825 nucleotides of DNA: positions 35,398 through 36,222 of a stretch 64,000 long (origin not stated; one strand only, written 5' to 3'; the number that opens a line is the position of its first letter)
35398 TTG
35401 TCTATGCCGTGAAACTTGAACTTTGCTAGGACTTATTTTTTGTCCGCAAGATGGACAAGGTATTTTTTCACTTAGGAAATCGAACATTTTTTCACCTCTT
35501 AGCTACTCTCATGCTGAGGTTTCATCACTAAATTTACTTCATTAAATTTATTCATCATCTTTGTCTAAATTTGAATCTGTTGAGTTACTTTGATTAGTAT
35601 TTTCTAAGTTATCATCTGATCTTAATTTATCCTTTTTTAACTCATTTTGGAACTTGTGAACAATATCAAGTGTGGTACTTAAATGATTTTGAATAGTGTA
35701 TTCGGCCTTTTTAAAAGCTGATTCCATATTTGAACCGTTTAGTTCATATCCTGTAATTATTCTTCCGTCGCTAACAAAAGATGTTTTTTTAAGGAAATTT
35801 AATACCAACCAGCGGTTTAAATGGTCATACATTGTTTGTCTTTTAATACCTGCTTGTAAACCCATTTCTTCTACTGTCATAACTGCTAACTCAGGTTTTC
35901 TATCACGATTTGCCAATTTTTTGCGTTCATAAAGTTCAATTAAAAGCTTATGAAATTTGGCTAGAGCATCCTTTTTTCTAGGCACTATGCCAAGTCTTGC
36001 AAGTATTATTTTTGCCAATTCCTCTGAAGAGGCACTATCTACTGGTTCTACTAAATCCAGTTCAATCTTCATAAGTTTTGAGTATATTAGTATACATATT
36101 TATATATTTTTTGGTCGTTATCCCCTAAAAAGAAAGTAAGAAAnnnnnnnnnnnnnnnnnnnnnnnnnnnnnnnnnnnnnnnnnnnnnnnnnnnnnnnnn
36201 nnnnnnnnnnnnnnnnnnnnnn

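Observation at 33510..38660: Inverted iteron-like arrays and three unusually long noncoding stretches flank a small wHTH/Zn-ribbon/receiver operon: candidate replication origin or integrated replicon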

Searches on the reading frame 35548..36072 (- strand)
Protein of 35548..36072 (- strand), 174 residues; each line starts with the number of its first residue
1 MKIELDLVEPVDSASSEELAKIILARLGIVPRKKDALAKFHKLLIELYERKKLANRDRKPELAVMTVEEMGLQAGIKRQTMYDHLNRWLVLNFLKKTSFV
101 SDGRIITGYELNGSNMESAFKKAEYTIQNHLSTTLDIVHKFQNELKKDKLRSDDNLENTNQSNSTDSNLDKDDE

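Call 10: search_protein_families(library=pfam, max_evalue=0.1, proteins=[window:35548-36072:-])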
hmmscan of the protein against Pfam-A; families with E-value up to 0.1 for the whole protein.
window:35548-36072:- (174 aa): 0 families

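Call 13: find_encoding_contigs(protein=window:35548-36072:-, flank=10000, max_places=6)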
Protein window:35548-36072:- (174 aa): 1 contig read that carries it; 1 place shown.
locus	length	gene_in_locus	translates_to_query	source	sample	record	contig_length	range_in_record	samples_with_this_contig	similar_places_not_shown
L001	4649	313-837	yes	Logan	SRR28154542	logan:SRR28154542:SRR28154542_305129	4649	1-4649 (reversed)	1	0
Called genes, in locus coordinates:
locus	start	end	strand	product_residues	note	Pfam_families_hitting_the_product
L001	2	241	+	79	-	?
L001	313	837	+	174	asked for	-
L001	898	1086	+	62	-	-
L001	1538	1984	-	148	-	PF00072:Response_reg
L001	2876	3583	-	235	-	PF09754:PAC2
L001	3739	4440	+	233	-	-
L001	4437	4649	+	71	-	?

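Call 14: find_homologous_proteins(query=window:35548-36072:-, max_evalue=0.001)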
Query window:35548-36072:- (174 aa): 500 proteins with E <= 0.001 among 607 candidates; the best 120 are listed.
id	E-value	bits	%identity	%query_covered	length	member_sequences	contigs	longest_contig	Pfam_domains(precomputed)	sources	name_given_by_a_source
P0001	1.2e-105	368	100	100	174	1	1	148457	-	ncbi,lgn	ncbi:MAG: hypothetical protein ACMXYG_06120 [Candidatus Woesearchaeota archaeon]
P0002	2.0e-89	315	85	99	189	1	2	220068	-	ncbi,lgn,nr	ncbi:hypothetical protein H6503_06415 [Candidatus Woesearchaeota archaeon]|nr:hypothetical protein [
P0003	1.0e-79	284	75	100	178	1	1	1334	-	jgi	-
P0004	1.2e-79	283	76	100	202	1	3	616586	-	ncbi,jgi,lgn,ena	-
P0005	1.5e-79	283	79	92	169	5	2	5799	-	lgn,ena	-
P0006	3.7e-79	282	86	87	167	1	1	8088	-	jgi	-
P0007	6.8e-79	281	82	93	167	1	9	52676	-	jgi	jgi:hypothetical protein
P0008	7.4e-79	281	85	87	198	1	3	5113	-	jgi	jgi:hypothetical protein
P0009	2.2e-78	279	77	94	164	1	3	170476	-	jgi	-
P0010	3.6e-78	279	78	94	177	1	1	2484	-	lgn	-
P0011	7.1e-78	278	82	90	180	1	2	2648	-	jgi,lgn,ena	-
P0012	2.3e-77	276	82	88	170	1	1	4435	-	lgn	-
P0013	3.1e-76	272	76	99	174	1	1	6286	-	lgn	-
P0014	5.6e-76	272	82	87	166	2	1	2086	-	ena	-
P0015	7.9e-76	271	82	87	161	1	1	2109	-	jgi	-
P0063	7.0e-59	216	59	96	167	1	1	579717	-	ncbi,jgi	-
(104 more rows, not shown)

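Call 15: find_encoding_contigs(protein=P0002, flank=10000, max_places=2)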
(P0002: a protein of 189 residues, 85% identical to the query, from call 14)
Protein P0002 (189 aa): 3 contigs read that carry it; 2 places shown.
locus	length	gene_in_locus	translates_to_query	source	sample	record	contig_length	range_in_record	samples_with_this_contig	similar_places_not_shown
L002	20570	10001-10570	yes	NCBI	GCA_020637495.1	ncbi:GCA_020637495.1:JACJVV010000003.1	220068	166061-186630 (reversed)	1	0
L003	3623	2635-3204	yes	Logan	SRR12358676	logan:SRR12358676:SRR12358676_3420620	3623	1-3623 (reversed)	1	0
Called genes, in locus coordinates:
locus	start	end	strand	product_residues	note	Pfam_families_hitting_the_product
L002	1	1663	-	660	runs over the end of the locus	PF01978:TrmB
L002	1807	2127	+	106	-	-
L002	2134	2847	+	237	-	-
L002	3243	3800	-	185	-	-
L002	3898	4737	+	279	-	-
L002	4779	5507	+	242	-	PF00149:Metallophos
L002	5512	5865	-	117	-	-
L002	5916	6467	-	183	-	-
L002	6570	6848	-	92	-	PF13656:RNA_pol_L_2, PF01193:RNA_pol_L (faint)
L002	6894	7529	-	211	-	PF05175:MTS, PF03602:Cons_hypoth95, PF06325:PrmA, PF13847:Methyltransf_31 (weak)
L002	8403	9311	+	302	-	-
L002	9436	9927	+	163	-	-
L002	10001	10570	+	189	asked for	-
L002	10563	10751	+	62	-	-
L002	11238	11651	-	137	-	PF00072:Response_reg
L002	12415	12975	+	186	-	-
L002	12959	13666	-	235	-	PF09754:PAC2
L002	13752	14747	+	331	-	PF00999:Na_H_Exchanger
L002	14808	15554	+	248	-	-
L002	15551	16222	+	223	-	PF13462:Thioredoxin_4, PF01323:DSBA (faint)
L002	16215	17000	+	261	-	-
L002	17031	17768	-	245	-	-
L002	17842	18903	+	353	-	PF05175:MTS, PF13489:Methyltransf_23 (weak), PF06325:PrmA (weak), PF07021:MetW (faint), PF13847:Methyltransf_31, PF08241:Methyltransf_11 (weak), PF13649:Methyltransf_25, PF07669:Eco57I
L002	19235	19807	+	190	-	PF18306:LDcluster4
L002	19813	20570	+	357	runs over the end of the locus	PF00977:His_biosynth, PF01502:PRA-CH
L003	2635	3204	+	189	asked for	-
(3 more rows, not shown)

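Call 16: find_encoding_contigs(protein=P0004, flank=10000, max_places=2)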
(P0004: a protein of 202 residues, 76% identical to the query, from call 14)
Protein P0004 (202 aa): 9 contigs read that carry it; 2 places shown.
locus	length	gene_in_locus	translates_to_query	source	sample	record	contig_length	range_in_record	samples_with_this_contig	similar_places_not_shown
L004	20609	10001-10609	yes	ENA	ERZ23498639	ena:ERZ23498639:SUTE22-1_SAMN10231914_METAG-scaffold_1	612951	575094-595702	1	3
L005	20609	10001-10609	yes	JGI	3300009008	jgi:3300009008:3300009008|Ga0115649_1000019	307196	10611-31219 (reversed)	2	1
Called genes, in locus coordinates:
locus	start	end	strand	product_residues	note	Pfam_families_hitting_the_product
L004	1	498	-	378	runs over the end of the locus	PF04055:Radical_SAM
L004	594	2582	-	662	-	PF01978:TrmB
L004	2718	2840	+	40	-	-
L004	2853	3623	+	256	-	-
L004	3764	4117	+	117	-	-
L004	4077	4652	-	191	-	-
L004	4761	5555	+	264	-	-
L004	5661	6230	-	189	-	-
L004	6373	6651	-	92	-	PF13656:RNA_pol_L_2, PF01193:RNA_pol_L (weak)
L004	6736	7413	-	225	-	PF06325:PrmA (weak), PF03602:Cons_hypoth95 (weak), PF05175:MTS (weak)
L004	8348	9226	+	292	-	PF08902:DUF1848 (faint)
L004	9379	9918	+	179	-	-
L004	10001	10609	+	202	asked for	-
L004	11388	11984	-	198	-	-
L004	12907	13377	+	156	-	-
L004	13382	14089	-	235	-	PF09754:PAC2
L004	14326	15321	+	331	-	PF00999:Na_H_Exchanger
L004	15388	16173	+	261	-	-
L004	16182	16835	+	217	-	PF13462:Thioredoxin_4, PF01323:DSBA (faint)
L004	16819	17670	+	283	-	-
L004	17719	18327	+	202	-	PF02589:LUD_dom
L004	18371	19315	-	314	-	-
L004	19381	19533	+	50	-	-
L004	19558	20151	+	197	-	-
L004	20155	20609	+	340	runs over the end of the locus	-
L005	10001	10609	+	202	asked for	-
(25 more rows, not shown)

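Call 17: find_encoding_contigs(protein=P0063, flank=10000, max_places=2)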
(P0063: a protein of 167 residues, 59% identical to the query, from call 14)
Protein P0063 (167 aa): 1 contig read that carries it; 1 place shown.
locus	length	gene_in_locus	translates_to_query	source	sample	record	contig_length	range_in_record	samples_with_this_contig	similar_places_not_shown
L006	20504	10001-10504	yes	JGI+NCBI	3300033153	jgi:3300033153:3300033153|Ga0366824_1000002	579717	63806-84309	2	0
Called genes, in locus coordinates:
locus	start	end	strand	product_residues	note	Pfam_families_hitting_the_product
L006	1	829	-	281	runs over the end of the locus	PF01791:DeoC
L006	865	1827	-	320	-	PF00294:PfkB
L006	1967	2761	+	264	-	-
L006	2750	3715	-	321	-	-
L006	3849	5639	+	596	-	-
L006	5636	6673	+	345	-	-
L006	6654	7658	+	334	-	-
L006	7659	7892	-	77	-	-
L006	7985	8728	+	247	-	PF09754:PAC2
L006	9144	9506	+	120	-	-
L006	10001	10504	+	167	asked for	-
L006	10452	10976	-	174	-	-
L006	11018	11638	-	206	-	-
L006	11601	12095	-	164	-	-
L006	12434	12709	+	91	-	PF13656:RNA_pol_L_2, PF01193:RNA_pol_L (weak)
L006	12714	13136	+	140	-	-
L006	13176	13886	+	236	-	PF01255:Prenyltransf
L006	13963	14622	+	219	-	PF00687:Ribosomal_L1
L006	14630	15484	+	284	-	PF00466:Ribosomal_L10, PF17777:RL10P_insert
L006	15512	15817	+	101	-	PF00428:Ribosomal_60s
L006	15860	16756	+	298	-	-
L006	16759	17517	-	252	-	-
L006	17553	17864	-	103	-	-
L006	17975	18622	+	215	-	-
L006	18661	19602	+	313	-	PF04055:Radical_SAM, PF08608:Wyosine_form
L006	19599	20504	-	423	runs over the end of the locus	PF07690:MFS_1, PF12832:MFS_1_like (faint), PF13347:MFS_2 (weak), PF07690:MFS_1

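Call 25: search_solved_structures(query=A2, max_evalue=10, show_alignments=2)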
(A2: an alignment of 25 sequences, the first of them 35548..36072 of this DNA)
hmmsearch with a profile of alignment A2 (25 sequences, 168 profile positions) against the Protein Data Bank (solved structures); distinct sequences matched with E-value up to 10: 0.

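Call 32: predict_structure(alignment_id=A2)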
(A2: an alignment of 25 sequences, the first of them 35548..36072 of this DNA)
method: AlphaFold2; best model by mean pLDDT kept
length: 174 residues; sequences in the alignment: 25
mean_pLDDT: 84.9   pTM: 0.71
mean pLDDT of the five models: 84.9, 84.7, 83.8, 82.4, 81.7
residues with pLDDT >= 90: 105; 70-90: 37; 50-70: 22; < 50: 10
segments of 3 or more residues with pLDDT < 50: 166-171
pLDDT, mean of each block of 10 residues (from residue 1): 64 87 84 76 95 95 95 93 91 94 94 94 92 94 91 68 50 48
secondary structure, 60 per line:
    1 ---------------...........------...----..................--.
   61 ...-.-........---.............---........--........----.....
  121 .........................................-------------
elements in order: H16-26 H40-57 H60-63 H67-74 H78-90 E94-101 E104-111 H116-161

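Call 36: fold_search(model_id=the predicted structure, library=pdb)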
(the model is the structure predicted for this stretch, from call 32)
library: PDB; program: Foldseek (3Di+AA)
matches with E <= 10: 1436; with E <= 0.001: 0
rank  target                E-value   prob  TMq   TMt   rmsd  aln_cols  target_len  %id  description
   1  1sfx_A                1.2e-03  1.00  0.40  0.59   9.3       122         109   16  X-ray crystal structure of putative HTH transcription regulator from Archaeoglobus fulgidus (released 2004-08-03)
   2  6xjf_B                3.2e-03  1.00  0.35  0.52   5.8       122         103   11  X-ray crystal structure of Pyrococcus furiosus general transcription factor TFE-alpha (SeMet labeled protein) (released 2020-07-08)
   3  4yif_B                3.2e-03  1.00  0.31  0.37  20.3       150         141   21  Crystal structure of Rv0880 (released 2015-06-10)
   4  1sfx_B                3.8e-03  1.00  0.38  0.57   9.1       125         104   17  X-ray crystal structure of putative HTH transcription regulator from Archaeoglobus fulgidus (released 2004-08-03)
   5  6xjf_A                5.1e-03  1.00  0.35  0.54   6.3       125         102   10  X-ray crystal structure of Pyrococcus furiosus general transcription factor TFE-alpha (SeMet labeled protein) (released 2020-07-08)
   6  6xjf_G                5.4e-03  1.00  0.30  0.45   9.7        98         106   12  X-ray crystal structure of Pyrococcus furiosus general transcription factor TFE-alpha (SeMet labeled protein) (released 2020-07-08)
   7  4yif_C                6.0e-03  0.99  0.28  0.35  21.3       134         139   18  Crystal structure of Rv0880 (released 2015-06-10)
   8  4rgu_B                6.0e-03  0.95  0.27  0.32  23.9       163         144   18  Crystal Structure of Putative MarR Family Transcriptional Regulator HcaR from Acinetobacter sp. ADP complexed with fer (released 2015-03-04)
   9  3k0l_A                6.8e-03  0.99  0.27  0.33  20.8       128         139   18  Crystal Structure of Putative MarR Family Transcriptional Regulator from Acinetobacter sp. ADP (released 2009-10-13)
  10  6cmv_C                8.1e-03  1.00  0.33  0.47   8.1       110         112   14  Crystal structure of Archaeal Biofilm Regulator (AbfR2) from Sulfolobus acidocaldarius (released 2018-11-14)
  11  4l9t_B                8.1e-03  0.98  0.29  0.36  15.5       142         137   13  Crystal structure of MepR F27L mutant from multidrug resistant S. aureus clinical isolate (released 2013-09-11)
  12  4zzl_A                8.1e-03  0.97  0.29  0.34  11.8       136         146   14  MexR R21W derepressor mutant causing multidrug resistance in P. aeruginosa by mexAB-oprM efflux pump expression (released 2016-07-27)
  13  4zzl_B                9.6e-03  0.99  0.28  0.36  12.0       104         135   12  MexR R21W derepressor mutant causing multidrug resistance in P. aeruginosa by mexAB-oprM efflux pump expression (released 2016-07-27)
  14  2v79_B                9.6e-03  0.99  0.31  0.42   7.4       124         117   12  Crystal Structure of the N-terminal domain of DnaD from Bacillus Subtilis (released 2008-01-15)
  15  7el3_B                1.1e-02  0.99  0.28  0.35  14.4       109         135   18  Crystal structure of HpaR-DNA complex from Acinetobacter baumannii (released 2022-01-19)
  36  6cmv_B                2.0e-02  0.99  0.33  0.47   8.7       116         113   14  Crystal structure of Archaeal Biofilm Regulator (AbfR2) from Sulfolobus acidocaldarius (released 2018-11-14)
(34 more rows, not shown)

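Call 37: search_protein_families(library=ncbifam, max_evalue=0.1, proteins=[window:35548-36072:-])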
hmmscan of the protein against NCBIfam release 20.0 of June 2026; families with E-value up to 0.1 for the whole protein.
window:35548-36072:- (174 aa): 1 family
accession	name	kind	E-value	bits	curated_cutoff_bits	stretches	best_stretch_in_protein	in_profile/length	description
TIGR04539.1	tRNA_cyclodipep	subfamily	0.039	13.5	45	1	83-161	37-115/220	tRNA-dependent cyclodipeptide synthase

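Call 38: search_protein_families(library=phrogs, max_evalue=0.01, proteins=[window:35548-36072:-])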
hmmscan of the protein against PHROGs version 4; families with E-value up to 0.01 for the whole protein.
window:35548-36072:- (174 aa): 0 families

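Call 39: find_related_loci(query=A2, collection=metagenome_contigs, flank=10000)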
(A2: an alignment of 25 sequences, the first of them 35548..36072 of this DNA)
Query A2 (174 aa) in metagenome_contigs; peptide patterns used: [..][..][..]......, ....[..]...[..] (x = any residue, [..] = any of these).
492 stretches matched a pattern; 108 encode a relative of the query (tblastn E <= 1e-3); the best 80 are kept; 80 distinct loci.
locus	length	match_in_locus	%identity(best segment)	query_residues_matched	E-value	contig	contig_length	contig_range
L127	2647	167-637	82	1-157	2e-87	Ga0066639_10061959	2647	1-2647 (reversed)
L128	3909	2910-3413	74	1-168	4e-83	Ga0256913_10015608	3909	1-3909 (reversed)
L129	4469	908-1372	77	1-155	1e-81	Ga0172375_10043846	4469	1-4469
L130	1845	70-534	66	1-155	3e-72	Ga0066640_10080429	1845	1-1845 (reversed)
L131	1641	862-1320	66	1-153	9e-72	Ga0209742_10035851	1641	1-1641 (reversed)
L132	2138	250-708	64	1-153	1e-69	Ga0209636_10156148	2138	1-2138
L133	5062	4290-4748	65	1-153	9e-68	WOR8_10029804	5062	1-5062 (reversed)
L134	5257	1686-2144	65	1-153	9e-68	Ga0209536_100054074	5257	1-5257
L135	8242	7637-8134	58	1-172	3e-65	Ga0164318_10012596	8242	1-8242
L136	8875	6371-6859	61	1-163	7e-65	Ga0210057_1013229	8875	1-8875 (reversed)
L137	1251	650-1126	61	1-156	1e-68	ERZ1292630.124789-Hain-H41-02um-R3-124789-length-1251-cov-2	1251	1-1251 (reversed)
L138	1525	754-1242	60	1-163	7e-68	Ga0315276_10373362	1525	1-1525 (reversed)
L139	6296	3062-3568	54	1-173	6e-64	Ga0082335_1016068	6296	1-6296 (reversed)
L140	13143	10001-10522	58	1-174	6e-64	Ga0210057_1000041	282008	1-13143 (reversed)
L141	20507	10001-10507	54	1-173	7e-64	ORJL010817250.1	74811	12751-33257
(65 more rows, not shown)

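Call 69: find_related_loci(query=A2, collection=viral_contigs, flank=5000)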
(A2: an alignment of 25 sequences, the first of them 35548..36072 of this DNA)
Query A2 (174 aa) in viral_contigs; peptide patterns used: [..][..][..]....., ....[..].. (x = any residue, [..] = any of these).
320 stretches matched a pattern, but none encodes a relative of the query by tblastn (E <= 1e-3).

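Call 70: search_dna_similar(query=window:35548-36072:-, collection=plasmids, mode=protein, max_evalue=0.001)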
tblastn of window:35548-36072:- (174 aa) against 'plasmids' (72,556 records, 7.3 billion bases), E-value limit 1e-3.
No match.

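Call 107: search_protein_representatives(alignment_id=A2)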
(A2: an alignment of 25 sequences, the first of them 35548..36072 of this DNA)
Query: 25 sequences, 168 profile positions. Proteins with E-value up to 0.001 (for the whole library): 55; up to 1e-10: 43; up to 1e-30: 21. The best 55 are listed.
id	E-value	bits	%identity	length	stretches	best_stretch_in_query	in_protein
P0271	1.6e-64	232.9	-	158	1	1-155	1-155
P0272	3.0e-62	225.4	-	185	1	29-154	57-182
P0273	2.0e-56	206.5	-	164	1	1-158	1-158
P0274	4.8e-55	202.0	-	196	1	2-164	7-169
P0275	6.3e-54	198.4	-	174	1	5-164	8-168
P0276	1.7e-53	197.0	-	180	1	1-164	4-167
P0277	1.3e-50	187.6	-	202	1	4-166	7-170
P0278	4.2e-50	185.9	-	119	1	50-165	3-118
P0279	6.6e-50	185.3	-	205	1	4-164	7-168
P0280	9.7e-50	184.8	-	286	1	2-164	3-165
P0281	9.3e-44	165.3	-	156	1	44-162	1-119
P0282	3.1e-43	163.6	-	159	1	1-154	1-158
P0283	3.5e-43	163.4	-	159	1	1-158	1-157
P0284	3.6e-40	153.6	-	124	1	43-161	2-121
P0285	5.2e-40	153.1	-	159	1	1-106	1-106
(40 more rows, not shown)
